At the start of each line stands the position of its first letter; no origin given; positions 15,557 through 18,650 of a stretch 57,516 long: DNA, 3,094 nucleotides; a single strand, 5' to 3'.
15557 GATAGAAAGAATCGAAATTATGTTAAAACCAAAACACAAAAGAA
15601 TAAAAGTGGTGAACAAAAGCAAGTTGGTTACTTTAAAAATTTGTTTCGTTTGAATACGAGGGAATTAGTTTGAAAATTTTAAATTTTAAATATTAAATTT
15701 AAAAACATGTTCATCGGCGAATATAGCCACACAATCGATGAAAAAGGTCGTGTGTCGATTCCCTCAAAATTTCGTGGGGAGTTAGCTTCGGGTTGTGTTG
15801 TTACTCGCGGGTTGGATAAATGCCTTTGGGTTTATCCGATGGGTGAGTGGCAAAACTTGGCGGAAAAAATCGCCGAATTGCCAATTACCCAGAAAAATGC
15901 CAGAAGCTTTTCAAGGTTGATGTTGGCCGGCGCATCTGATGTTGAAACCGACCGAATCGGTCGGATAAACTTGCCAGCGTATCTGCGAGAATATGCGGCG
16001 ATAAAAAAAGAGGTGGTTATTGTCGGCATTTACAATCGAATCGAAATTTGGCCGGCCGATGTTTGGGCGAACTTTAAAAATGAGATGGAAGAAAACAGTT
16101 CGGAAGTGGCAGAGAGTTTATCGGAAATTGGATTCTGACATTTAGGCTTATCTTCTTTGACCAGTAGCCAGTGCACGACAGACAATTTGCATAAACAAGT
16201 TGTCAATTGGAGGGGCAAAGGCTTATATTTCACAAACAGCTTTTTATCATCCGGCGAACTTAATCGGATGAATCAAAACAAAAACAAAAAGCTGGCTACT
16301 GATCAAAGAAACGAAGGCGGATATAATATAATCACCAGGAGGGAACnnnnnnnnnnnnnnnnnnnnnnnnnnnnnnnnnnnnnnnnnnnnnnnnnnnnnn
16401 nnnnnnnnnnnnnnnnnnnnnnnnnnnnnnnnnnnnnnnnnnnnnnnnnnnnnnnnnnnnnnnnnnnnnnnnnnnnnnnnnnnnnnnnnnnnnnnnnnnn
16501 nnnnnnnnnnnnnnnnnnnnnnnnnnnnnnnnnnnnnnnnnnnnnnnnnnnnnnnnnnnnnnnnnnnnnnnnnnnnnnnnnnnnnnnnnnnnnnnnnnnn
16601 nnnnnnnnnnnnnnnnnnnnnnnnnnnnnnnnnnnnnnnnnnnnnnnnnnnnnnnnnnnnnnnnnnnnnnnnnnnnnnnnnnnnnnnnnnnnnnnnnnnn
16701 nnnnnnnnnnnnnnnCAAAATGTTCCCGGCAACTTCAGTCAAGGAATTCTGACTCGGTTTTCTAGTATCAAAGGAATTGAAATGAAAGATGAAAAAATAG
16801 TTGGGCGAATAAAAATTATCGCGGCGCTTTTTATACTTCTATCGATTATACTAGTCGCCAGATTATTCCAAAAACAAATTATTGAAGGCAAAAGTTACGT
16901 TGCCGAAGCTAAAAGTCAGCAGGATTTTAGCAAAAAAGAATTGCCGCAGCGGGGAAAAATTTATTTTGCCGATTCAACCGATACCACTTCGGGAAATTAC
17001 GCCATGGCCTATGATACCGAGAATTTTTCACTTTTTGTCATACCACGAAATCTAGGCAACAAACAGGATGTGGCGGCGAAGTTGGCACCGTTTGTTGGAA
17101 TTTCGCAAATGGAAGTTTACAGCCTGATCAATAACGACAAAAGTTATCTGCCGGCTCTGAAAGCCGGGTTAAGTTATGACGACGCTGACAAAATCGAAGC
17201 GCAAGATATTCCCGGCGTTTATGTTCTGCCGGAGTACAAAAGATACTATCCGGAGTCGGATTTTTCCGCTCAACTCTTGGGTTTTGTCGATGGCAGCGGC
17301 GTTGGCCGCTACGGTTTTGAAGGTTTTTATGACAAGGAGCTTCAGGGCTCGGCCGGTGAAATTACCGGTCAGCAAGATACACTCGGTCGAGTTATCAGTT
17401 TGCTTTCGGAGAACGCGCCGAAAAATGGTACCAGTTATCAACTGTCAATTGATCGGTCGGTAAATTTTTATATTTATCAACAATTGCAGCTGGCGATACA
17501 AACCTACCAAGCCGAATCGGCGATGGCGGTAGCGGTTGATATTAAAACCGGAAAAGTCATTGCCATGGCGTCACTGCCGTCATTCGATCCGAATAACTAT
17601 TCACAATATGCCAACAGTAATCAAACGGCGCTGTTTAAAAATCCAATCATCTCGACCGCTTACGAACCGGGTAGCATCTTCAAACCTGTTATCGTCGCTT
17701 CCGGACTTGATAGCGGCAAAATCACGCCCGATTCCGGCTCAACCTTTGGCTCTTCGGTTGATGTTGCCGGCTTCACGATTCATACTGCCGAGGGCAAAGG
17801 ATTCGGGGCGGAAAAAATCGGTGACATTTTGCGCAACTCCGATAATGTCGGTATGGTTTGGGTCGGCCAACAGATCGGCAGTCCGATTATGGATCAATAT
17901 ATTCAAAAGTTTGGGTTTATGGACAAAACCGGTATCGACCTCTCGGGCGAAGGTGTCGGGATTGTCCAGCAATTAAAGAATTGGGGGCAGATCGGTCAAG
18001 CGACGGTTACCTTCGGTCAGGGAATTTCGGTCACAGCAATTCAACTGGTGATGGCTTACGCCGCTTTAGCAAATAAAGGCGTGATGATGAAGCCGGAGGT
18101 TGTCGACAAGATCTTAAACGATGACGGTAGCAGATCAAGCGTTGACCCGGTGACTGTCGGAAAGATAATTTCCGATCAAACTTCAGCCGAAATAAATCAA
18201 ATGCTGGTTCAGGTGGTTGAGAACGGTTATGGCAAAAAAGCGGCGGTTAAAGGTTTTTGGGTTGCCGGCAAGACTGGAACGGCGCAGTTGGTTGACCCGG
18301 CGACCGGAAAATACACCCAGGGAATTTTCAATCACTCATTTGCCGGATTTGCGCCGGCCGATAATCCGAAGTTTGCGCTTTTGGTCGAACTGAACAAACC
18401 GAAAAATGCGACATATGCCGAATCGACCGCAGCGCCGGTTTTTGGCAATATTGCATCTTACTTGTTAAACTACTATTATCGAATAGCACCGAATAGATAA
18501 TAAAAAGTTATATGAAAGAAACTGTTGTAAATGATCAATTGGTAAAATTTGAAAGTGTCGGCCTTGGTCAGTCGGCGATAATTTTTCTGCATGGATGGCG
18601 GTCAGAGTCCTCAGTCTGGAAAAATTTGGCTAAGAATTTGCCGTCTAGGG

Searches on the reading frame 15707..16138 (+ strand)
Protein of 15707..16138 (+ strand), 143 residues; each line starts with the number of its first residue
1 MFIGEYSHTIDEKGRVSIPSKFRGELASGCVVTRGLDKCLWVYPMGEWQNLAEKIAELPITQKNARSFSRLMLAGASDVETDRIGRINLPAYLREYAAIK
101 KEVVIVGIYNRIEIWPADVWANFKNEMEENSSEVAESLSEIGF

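Call 53: search_protein_families(library=pfam, proteins=[window:15707-16138:+], max_evalue=0.001)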
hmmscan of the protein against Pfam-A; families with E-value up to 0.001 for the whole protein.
window:15707-16138:+ (143 aa): 1 family
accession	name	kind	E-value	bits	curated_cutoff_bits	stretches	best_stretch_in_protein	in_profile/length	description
PF02381.23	MraZ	-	4.7e-41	139.1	23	2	1-70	1-71/72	MraZ protein, putative antitoxin-like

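Call 78: find_homologous_proteins(query=window:15707-16135:+, max_evalue=1e-40)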
Query window:15707-16135:+ (143 aa): 6525 proteins with E <= 1e-40 among 8000 candidates; the best 120 are listed.
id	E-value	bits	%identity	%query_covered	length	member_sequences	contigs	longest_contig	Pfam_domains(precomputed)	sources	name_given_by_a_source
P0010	5.1e-82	291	91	100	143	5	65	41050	PF02381.24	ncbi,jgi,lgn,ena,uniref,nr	ncbi:cell division/cell wall cluster transcriptional repressor MraZ [Candidatus Berkelbacteria bacte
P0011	7.1e-81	287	89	100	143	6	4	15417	PF02381.24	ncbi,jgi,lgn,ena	ncbi:MAG: division/cell wall cluster transcriptional repressor MraZ [Candidatus Berkelbacteria bacte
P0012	4.7e-79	281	86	100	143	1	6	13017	PF02381.24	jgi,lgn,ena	-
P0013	1.2e-78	280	85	100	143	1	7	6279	PF02381.24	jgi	-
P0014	4.6e-78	278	87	100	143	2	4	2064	PF02381.24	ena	-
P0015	6.3e-78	278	86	100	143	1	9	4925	PF02381.24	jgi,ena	-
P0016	1.7e-77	276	86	100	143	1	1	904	PF02381.24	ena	-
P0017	3.3e-77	275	86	100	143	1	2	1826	PF02381.24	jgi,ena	-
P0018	3.1e-76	272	84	100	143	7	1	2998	PF02381.24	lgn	-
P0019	8.3e-76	271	84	100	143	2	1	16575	PF02381.24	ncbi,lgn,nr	ncbi:MAG: division/cell wall cluster transcriptional repressor MraZ [Candidatus Berkelbacteria bacte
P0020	9.9e-76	270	85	100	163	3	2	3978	PF02381.24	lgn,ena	-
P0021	1.2e-75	270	84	100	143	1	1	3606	PF02381.24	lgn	-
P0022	2.3e-75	269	83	100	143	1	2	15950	PF02381.24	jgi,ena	jgi:MraZ protein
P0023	1.5e-74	267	82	100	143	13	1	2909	PF02381.24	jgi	jgi:MraZ protein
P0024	3.0e-74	266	83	100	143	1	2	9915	PF02381.24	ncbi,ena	-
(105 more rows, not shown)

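Call 79: find_encoding_contigs(protein=P0010, flank=7000, max_places=5)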
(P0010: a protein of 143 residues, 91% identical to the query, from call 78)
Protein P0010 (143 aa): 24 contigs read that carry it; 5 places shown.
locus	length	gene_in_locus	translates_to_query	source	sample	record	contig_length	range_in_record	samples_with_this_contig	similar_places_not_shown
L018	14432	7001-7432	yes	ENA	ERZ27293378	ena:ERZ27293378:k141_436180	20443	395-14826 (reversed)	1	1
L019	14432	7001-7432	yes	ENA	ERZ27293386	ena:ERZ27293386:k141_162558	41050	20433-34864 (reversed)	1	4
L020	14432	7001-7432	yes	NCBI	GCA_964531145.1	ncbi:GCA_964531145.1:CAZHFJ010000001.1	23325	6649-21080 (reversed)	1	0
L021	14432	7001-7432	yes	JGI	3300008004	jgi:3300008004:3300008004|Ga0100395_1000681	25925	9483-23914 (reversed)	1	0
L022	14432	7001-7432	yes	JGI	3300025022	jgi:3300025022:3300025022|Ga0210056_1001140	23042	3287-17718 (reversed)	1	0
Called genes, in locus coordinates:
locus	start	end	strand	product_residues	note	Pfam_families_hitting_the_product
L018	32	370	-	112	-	PF13601:HTH_34, PF03551:PadR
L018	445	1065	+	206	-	-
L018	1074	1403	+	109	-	-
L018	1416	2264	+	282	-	PF01149:Fapy_DNA_glyco, PF06831:H2TH, PF06827:zf-FPG_IleRS (weak)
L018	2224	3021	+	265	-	PF00483:NTP_transferase, PF01128:IspD (weak), PF12804:NTP_transf_3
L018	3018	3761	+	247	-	PF11967:RecO_N, PF02565:RecO_C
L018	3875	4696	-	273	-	-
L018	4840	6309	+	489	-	PF00587:tRNA-synt_2b, PF03129:HGTP_anticodon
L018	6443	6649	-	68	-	-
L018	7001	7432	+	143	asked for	PF02381:MraZ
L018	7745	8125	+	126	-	-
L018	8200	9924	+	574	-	PF03717:PBP_dimer, PF00905:Transpeptidase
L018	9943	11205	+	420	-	PF08245:Mur_ligase_M, PF02875:Mur_ligase_C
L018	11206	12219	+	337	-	PF10555:MraY_sig1 (faint), PF00953:Glycos_transf_4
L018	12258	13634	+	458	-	PF21799:MurD-like_N, PF08245:Mur_ligase_M, PF02875:Mur_ligase_C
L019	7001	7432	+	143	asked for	PF02381:MraZ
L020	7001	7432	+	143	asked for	PF02381:MraZ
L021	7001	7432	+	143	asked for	PF02381:MraZ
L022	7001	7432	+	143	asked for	PF02381:MraZ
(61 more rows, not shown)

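Call 81: find_encoding_contigs(protein=P0011, flank=5000, max_places=3)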
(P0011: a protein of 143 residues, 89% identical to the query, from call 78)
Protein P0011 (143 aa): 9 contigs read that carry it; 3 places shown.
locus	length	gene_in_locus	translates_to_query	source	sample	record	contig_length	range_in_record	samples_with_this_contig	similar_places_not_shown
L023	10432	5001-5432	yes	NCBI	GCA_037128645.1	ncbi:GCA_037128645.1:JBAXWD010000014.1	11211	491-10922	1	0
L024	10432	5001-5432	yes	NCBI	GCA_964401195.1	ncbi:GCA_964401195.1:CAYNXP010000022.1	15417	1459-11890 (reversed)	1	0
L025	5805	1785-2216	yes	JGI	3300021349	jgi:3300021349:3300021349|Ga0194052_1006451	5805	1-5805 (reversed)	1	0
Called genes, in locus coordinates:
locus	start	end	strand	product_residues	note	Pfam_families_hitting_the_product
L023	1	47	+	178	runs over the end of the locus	PF06831:H2TH, PF06827:zf-FPG_IleRS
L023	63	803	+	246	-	PF00483:NTP_transferase, PF01128:IspD, PF12804:NTP_transf_3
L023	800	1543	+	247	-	PF11967:RecO_N, PF02565:RecO_C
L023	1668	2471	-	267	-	-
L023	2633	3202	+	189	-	PF01427:Peptidase_M15 (weak)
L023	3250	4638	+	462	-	PF28494:GlyRS_ins_1 (faint), PF00587:tRNA-synt_2b, PF03129:HGTP_anticodon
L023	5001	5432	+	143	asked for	PF02381:MraZ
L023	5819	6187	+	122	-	-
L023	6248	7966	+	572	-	PF03717:PBP_dimer, PF00905:Transpeptidase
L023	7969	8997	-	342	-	PF02388:FemAB, PF13480:Acetyltransf_6, PF02388:FemAB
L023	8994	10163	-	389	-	PF01041:DegT_DnrJ_EryC1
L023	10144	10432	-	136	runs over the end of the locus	PF00561:Abhydrolase_1 (weak)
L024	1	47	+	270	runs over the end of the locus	PF01149:Fapy_DNA_glyco, PF06831:H2TH, PF06827:zf-FPG_IleRS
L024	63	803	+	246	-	PF00483:NTP_transferase, PF01128:IspD, PF12804:NTP_transf_3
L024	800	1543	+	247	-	PF11967:RecO_N, PF02565:RecO_C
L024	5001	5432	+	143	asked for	PF02381:MraZ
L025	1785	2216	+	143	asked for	PF02381:MraZ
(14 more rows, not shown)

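Call 82: find_encoding_contigs(protein=P0012, flank=5000, max_places=3)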
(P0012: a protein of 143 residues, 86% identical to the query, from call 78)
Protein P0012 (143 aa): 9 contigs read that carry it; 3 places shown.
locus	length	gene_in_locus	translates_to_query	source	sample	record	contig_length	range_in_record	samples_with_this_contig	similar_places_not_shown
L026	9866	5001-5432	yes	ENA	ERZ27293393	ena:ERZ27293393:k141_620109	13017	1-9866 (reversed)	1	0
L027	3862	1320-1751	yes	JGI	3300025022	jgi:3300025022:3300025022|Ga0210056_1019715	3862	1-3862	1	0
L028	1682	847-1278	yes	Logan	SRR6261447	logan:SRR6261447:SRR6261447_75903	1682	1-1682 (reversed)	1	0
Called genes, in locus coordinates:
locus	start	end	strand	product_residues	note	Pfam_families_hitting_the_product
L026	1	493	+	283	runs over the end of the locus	PF01149:Fapy_DNA_glyco, PF06831:H2TH, PF06827:zf-FPG_IleRS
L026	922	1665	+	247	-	PF11967:RecO_N, PF02565:RecO_C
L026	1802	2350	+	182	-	PF20803:PaaX_M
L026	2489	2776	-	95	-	-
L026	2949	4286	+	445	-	PF00587:tRNA-synt_2b, PF03129:HGTP_anticodon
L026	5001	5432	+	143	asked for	PF02381:MraZ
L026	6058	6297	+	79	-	-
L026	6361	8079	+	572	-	PF03717:PBP_dimer, PF00905:Transpeptidase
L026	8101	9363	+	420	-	PF08245:Mur_ligase_M, PF02875:Mur_ligase_C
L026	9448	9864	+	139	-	?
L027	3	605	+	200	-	?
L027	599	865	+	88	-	-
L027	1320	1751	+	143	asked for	PF02381:MraZ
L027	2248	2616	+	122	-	-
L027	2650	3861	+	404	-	?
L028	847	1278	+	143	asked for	PF02381:MraZ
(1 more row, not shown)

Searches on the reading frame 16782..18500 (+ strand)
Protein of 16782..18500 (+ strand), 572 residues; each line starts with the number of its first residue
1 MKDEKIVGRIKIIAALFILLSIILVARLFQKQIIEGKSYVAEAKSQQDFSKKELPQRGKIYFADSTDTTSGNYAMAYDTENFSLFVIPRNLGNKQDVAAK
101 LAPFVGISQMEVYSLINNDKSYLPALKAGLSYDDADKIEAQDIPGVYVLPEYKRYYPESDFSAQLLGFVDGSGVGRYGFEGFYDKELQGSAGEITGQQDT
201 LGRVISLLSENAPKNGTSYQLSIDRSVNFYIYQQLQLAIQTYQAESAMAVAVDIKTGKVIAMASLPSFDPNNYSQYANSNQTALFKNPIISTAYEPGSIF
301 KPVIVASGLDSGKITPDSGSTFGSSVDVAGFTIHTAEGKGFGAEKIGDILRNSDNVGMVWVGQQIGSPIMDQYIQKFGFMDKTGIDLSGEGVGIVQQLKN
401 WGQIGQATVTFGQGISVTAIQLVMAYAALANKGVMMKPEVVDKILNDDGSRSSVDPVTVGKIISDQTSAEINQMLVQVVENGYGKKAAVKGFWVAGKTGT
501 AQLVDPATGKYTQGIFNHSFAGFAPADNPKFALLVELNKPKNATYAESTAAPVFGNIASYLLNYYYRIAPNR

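Call 53: search_protein_families(library=pfam, proteins=[window:16782-18500:+], max_evalue=0.001)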
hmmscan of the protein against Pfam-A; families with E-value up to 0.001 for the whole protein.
window:16782-18500:+ (572 aa): 2 families
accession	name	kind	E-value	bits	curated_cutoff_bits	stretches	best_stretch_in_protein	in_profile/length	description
PF00905.27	Transpeptidase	-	6.9e-71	239.3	22.1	1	248-557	2-297/299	Penicillin binding protein transpeptidase domain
PF03717.20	PBP_dimer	-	3.6e-16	60.5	24.4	1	55-206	4-177/180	Penicillin-binding Protein dimerisation domain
